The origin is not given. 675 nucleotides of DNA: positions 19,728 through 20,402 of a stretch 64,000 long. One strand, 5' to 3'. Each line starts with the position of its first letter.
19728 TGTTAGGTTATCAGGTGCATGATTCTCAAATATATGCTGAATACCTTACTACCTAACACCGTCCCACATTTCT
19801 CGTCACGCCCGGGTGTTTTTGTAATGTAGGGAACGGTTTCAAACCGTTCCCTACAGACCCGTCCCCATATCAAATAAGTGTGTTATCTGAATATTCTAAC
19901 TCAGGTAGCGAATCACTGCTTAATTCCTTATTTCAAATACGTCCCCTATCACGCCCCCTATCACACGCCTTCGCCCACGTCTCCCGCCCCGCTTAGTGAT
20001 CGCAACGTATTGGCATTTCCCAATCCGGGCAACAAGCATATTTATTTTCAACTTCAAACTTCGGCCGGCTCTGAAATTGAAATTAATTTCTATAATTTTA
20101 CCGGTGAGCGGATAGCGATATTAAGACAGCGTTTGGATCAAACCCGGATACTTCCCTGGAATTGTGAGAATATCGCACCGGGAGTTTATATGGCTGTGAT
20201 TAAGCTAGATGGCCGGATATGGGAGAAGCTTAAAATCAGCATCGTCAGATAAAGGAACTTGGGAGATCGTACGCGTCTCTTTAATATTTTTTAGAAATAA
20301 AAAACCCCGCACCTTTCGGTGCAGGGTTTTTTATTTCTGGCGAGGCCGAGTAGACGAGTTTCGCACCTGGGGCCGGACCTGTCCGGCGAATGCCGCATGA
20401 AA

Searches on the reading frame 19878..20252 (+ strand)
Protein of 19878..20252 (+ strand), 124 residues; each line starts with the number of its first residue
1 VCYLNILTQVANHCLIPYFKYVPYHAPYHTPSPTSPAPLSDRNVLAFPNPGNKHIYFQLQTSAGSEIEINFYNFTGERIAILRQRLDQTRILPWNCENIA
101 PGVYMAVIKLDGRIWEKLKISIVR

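Call 9: search_protein_families(library=pfam, proteins=[window:19878-20252:+], max_evalue=1)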
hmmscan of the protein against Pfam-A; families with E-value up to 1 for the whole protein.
window:19878-20252:+ (124 aa): 2 families
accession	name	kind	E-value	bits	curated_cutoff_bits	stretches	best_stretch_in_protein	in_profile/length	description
PF18962.6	Por_Secre_tail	-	5.8e-07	30.2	27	1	47-120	2-75/75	Secretion system C-terminal sorting domain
PF02006.22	PPS_PS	-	0.18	11.8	26.4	1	57-88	24-55/176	Phosphopantothenate/pantothenate synthetase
